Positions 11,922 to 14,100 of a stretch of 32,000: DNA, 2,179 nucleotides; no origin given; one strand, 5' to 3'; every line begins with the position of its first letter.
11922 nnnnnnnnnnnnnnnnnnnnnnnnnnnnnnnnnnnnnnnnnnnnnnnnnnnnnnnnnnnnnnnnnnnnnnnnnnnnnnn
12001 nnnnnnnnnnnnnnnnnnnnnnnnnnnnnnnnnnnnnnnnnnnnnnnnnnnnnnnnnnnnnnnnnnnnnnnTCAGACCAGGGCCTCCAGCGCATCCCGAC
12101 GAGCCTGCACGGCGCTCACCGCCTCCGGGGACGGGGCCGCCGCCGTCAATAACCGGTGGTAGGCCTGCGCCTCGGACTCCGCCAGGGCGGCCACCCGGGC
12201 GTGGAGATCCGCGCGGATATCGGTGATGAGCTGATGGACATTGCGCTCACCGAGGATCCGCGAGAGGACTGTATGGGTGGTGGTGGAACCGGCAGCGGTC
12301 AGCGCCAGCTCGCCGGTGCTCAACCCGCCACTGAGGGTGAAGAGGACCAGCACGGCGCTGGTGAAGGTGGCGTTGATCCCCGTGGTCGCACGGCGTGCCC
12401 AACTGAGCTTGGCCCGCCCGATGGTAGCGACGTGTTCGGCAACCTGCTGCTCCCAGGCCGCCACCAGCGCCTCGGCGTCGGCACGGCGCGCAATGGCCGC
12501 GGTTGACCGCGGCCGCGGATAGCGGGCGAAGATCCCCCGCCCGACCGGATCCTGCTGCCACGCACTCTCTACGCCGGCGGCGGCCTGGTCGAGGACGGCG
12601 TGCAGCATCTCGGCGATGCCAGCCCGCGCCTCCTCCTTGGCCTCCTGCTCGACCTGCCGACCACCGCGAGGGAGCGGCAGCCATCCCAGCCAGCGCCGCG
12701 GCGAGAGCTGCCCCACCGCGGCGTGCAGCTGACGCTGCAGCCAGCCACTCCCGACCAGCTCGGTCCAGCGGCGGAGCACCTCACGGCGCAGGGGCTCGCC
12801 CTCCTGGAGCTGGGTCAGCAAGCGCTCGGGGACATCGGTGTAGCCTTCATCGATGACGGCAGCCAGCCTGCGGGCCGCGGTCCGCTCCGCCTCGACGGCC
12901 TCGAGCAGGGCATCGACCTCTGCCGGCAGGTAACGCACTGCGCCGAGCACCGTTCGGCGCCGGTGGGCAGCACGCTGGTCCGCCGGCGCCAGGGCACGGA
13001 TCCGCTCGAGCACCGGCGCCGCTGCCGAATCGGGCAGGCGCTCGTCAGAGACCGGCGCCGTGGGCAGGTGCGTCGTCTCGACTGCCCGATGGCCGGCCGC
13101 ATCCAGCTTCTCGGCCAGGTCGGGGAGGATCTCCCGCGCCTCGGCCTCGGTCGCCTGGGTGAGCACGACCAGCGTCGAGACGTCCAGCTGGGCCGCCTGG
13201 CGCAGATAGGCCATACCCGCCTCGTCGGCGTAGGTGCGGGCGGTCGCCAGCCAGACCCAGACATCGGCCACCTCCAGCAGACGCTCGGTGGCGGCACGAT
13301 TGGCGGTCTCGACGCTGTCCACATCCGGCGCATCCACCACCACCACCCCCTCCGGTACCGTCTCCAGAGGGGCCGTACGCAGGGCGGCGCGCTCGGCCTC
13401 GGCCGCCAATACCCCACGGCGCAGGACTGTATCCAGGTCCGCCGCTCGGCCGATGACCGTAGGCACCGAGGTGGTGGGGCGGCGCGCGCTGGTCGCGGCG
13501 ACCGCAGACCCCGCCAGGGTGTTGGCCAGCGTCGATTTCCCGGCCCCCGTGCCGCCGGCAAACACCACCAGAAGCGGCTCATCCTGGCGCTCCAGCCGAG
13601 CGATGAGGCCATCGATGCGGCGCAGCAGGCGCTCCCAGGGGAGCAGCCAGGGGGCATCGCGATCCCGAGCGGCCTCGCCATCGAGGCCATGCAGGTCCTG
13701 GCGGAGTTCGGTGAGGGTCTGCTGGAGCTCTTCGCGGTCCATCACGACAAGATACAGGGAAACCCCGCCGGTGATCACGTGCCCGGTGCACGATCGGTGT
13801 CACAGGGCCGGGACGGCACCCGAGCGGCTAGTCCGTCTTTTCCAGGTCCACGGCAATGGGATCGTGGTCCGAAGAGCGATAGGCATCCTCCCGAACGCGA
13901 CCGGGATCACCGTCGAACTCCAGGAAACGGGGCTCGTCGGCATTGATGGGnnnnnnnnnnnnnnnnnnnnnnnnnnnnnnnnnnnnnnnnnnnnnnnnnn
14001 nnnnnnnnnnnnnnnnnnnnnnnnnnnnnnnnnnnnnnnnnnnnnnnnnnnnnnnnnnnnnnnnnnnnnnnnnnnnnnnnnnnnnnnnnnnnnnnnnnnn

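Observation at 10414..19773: Five co-directional, tightly spaced genes link an RND pump, a secreted DNA nuclease and the GTPase pair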

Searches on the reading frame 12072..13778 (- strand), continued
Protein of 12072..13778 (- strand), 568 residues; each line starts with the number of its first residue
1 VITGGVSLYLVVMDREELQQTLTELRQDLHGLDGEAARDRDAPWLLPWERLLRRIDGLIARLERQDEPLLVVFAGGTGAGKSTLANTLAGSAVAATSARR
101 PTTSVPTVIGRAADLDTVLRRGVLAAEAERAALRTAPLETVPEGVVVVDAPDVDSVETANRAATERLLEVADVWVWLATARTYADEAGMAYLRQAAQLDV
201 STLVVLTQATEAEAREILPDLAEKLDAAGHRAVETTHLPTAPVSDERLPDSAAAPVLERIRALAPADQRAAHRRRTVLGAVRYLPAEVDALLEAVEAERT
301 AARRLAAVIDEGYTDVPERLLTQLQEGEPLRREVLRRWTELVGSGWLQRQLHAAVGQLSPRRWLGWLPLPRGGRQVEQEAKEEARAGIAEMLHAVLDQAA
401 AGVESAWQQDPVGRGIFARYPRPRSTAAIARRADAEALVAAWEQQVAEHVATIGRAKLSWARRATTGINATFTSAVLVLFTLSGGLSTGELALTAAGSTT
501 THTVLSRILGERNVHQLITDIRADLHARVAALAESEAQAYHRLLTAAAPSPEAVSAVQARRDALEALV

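Call 23: find_encoding_contigs(protein=P0029, flank=10000, max_places=1)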
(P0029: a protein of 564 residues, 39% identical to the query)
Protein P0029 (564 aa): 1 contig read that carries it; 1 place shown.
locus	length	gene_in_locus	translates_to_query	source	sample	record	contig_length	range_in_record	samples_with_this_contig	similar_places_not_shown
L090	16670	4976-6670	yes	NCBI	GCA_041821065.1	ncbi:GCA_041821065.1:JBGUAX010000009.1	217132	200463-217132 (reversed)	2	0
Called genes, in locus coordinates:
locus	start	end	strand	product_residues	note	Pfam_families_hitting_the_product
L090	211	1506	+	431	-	PF01547:SBP_bac_1, PF13531:SBP_bac_11 (faint), PF13416:SBP_bac_8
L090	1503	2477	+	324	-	PF00528:BPD_transp_1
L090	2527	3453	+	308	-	PF00528:BPD_transp_1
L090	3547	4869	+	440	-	PF06293:Kdo, PF13224:DUF4032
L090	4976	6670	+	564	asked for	PF00350:Dynamin_N (faint)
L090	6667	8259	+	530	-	PF03193:RsgA_GTPase (faint), PF01926:MMR_HSR1 (weak)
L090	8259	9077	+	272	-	PF03372:Exo_endo_phos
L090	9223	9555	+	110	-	PF03992:ABM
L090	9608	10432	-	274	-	PF00753:Lactamase_B (weak), PF19583:ODP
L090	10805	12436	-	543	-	PF01844:HNH (weak)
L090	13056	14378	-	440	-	PF01546:Peptidase_M20, PF07687:M20_dimer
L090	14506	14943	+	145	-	PF00903:Glyoxalase, PF18029:Glyoxalase_6 (weak)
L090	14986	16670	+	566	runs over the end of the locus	PF00133:tRNA-synt_1, PF09334:tRNA-synt_1g, PF19303:Anticodon_3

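Call 25: find_encoding_contigs(protein=P0062, flank=6000, max_places=1)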
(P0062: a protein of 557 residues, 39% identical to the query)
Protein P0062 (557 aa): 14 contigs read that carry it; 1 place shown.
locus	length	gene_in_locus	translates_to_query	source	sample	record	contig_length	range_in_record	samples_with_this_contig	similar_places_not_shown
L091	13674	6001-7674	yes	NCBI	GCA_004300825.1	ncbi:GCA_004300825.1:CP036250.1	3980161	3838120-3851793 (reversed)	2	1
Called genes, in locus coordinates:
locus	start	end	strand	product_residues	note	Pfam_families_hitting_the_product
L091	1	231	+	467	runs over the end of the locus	PF01512:Complex1_51K, PF10531:SLBB (weak), PF10589:NADH_4Fe-4S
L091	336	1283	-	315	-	PF00294:PfkB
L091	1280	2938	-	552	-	PF00128:Alpha-amylase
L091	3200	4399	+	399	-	PF00005:ABC_tran, PF08402:TOBE_2 (faint), PF17912:OB_MalK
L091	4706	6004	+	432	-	PF06293:Kdo, PF13224:DUF4032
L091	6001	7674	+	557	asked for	PF00350:Dynamin_N (faint)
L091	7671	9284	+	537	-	PF00350:Dynamin_N (faint), PF01926:MMR_HSR1 (weak)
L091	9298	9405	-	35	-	-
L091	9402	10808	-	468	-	PF07690:MFS_1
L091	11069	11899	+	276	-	PF03372:Exo_endo_phos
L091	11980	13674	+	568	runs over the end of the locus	PF00133:tRNA-synt_1, PF09334:tRNA-synt_1g, PF19303:Anticodon_3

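Call 26: find_encoding_contigs(protein=P0023, flank=6000, max_places=1)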
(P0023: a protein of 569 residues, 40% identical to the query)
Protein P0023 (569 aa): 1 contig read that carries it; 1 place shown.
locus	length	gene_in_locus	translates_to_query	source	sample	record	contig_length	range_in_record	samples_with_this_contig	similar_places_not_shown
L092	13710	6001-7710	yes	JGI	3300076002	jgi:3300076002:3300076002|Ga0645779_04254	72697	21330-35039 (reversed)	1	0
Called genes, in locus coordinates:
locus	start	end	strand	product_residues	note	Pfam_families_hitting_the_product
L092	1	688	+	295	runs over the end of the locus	PF21302:Zn_ribbon_RlmA, PF13649:Methyltransf_25 (weak)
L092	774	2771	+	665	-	PF02771:Acyl-CoA_dh_N (weak), PF02770:Acyl-CoA_dh_M, PF00441:Acyl-CoA_dh_1, PF22924:ACOX_C_alpha1, PF01756:ACOX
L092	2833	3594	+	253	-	PF23441:SDR (weak), PF00106:adh_short, PF08659:KR, PF13561:adh_short_C2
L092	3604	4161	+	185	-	PF04239:DUF421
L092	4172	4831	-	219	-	PF03358:FMN_red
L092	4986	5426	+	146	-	PF10604:Polyketide_cyc2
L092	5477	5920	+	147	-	PF10604:Polyketide_cyc2, PF08327:AHSA1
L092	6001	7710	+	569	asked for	PF00350:Dynamin_N (faint), PF01926:MMR_HSR1 (weak)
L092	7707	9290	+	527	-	PF03193:RsgA_GTPase (faint)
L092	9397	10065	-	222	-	PF24838:8xMP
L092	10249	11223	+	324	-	PF13676:TIR_2 (weak)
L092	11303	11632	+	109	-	-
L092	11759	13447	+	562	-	PF00171:Aldedh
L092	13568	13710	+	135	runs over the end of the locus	PF00571:CBS (weak)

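Call 34: search_protein_families(library=padloc, proteins=[window:12072-13778:-], max_evalue=0.01)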
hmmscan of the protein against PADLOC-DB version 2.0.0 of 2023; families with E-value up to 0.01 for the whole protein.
window:12072-13778:- (568 aa): 4 families
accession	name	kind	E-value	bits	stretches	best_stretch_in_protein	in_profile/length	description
PDLC03839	LeoA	-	2.7e-05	21.5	1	14-105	6-97/559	-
PDLC03841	LeoBC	-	0.0001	19.6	1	50-89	58-98/601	-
PDLC00914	TRIP13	-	0.0027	15.2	1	65-95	68-97/302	TRIP13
PDLC04140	mad8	-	0.0039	14.7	0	70-94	29-53/314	mads_8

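Call 35: search_solved_structures(query=window:12072-13778:-, max_evalue=1)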
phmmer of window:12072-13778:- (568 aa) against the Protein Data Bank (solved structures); distinct sequences matched with E-value up to 1: 3.
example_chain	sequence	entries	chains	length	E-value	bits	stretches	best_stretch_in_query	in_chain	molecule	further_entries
7ves_A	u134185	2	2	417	0.3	13.3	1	59-111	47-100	T-cell-specific guanine nucleotide triphosphate-binding protein 2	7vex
8h4m_A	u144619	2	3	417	0.59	12.4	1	59-108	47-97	T-cell-specific guanine nucleotide triphosphate-binding protein 2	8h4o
3zjc_A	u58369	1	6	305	0.68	12.2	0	62-94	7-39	GTPASE IMAP FAMILY MEMBER 7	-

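Call 45: predict_structure(alignment_id=A1)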
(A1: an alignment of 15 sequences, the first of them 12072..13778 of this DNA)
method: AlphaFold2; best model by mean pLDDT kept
length: 568 residues; sequences in the alignment: 15
mean_pLDDT: 79.8   pTM: 0.74
mean pLDDT of the five models: 79.8, 78.2, 77.9, 77.0, 76.9
residues with pLDDT >= 90: 275; 70-90: 155; 50-70: 56; < 50: 82
segments of 3 or more residues with pLDDT < 50: 1-10, 341-370, 460-472, 481-501
pLDDT, mean of each block of 10 residues (from residue 1): 38 77 96 89 91 89 86 92 93 69 77 92 83 89 95 80 89 95 90 91 94 96 90 90 92 94 94 89 94 95 95 93 70 53 44 41 41 60 79 92 95 89 84 88 80 60 39 49 37 33 57 77 91 94 90 97 92
secondary structure, 60 per line:
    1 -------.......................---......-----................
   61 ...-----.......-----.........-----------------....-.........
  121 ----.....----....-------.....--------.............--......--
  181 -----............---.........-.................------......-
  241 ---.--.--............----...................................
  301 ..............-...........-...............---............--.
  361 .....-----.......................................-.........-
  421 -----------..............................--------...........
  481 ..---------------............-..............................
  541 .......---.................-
elements in order: H8-30 H34-39 H45-63 E69-75 H81-89 E107-110 H112-120 H125-129 E134-137 E145-149 H158-170 E173-178 H186-197 E201-209 H211-227 E234-239 H250-261 H266-314 H316-326 H328-342 H346-357 H360-365 H371-409 H411-419 H432-461 H470-482 H498-509 H511-547 H551-567

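Call 48: fold_search(model_id=the predicted structure, library=pdb)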
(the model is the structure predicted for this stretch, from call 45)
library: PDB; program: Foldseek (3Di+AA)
matches with E <= 10: 986; with E <= 0.001: 47
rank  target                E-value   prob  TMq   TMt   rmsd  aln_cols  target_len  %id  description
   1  2j69_A                2.0e-09  1.00  0.25  0.22  34.5       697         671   12  Bacterial dynamin-like protein BDLP (released 2006-12-04)
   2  2j68                  1.3e-08  1.00  0.24  0.21  33.3       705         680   12  Bacterial dynamin-like protein BDLP, GDP bound (released 2006-12-04)
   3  5owv_C                6.4e-08  1.00  0.38  0.37  14.2       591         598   13  An oligomerised bacterial dynamin pair provides a mechanism for the long-range sensing and tethering of membranes (released 2018-09-05)
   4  6j72                  8.9e-08  1.00  0.27  0.27  33.6       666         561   16  Crystal structure of IniA from Mycobacterium smegmatis with GTP bound (released 2019-09-11)
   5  5oxf_C                9.7e-08  1.00  0.37  0.35  14.8       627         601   12  An oligomerised bacterial dynamin pair provides a mechanism for the long range sensing and tethering of membranes (released 2018-09-05)
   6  6j73_B                1.9e-07  1.00  0.26  0.28  33.1       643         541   17  Crystal structure of IniA from Mycobacterium smegmatis (released 2019-09-11)
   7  6j73_A                8.0e-07  1.00  0.27  0.28  32.5       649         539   17  Crystal structure of IniA from Mycobacterium smegmatis (released 2019-09-11)
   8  5owv_A                9.4e-07  1.00  0.28  0.23  28.2       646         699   12  An oligomerised bacterial dynamin pair provides a mechanism for the long-range sensing and tethering of membranes (released 2018-09-05)
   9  4aur                  1.0e-06  1.00  0.25  0.25  19.4       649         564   14  LeoA bacterial dynamin GTPase from ETEC (released 2013-08-28)
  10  5oxf_A                1.3e-06  1.00  0.29  0.24  30.4       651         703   13  An oligomerised bacterial dynamin pair provides a mechanism for the long range sensing and tethering of membranes (released 2018-09-05)
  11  5owv_B                2.2e-06  1.00  0.27  0.26  25.1       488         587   14  An oligomerised bacterial dynamin pair provides a mechanism for the long-range sensing and tethering of membranes (released 2018-09-05)
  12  7ax3_A                3.0e-06  1.00  0.22  0.21  16.1       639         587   13  CryoEM structure of the super-constricted two-start dynamin 1 filament (released 2021-11-10)
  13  4bej_B                6.1e-06  1.00  0.23  0.24  15.0       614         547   13  Nucleotide-free Dynamin 1-like protein (DNM1L, DRP1, DLP1) (released 2013-04-24)
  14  5gtm_A                6.3e-06  1.00  0.27  0.28  14.3       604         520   12  Modified human MxA, nucleotide-free form (released 2017-05-31)
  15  5gns                  8.1e-06  1.00  0.22  0.32  18.3       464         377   10  Structures of human Mitofusin 1 provide insight into mitochondrial tethering (released 2016-12-07)
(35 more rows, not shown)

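Call 53: search_protein_families(library=pfam, proteins=[L090:8259-9077:+, L091:11069-11899:+], max_evalue=0.01)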
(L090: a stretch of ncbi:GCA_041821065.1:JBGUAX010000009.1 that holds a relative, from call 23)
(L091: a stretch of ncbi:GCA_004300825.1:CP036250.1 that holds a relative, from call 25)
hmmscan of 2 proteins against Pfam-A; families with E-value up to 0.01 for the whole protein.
L090:8259-9077:+ (272 aa): 1 family
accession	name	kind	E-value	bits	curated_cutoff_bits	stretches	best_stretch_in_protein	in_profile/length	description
PF03372.29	Exo_endo_phos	-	1.7e-25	90.5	24.5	1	16-250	1-225/225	Endonuclease/Exonuclease/phosphatase family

L091:11069-11899:+ (276 aa): 1 family
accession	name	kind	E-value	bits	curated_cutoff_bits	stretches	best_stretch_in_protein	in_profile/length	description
PF03372.29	Exo_endo_phos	-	8e-29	101.3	24.5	1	16-250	1-225/225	Endonuclease/Exonuclease/phosphatase family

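Call 86: search_dna_similar(query=window:12072-13742:-, collection=plasmids, mode=protein, max_rows=12)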
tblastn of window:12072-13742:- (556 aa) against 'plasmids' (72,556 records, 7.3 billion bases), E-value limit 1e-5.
Records with a match: 1; places in all: 2; records where one place covers at least 80% of the query: 0.
Best place of each record, by identity: <60% 1.
By first word of the organism name: Nonomuraea 1.
By predicted mobility (MOB-suite, as given by PLSDB): non-mobilizable 1.
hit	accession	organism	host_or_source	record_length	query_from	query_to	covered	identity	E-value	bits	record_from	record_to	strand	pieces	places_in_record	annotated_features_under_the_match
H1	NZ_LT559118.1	Nonomuraea gerenzanensis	-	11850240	44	528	79%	32.7%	1e-16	149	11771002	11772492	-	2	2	none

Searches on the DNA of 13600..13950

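Call 85: search_rna_families(source=window, start=13600, end=13950, threshold=evalue, max_evalue=1)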
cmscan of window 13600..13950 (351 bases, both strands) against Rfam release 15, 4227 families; matches with E-value up to 1: 0.
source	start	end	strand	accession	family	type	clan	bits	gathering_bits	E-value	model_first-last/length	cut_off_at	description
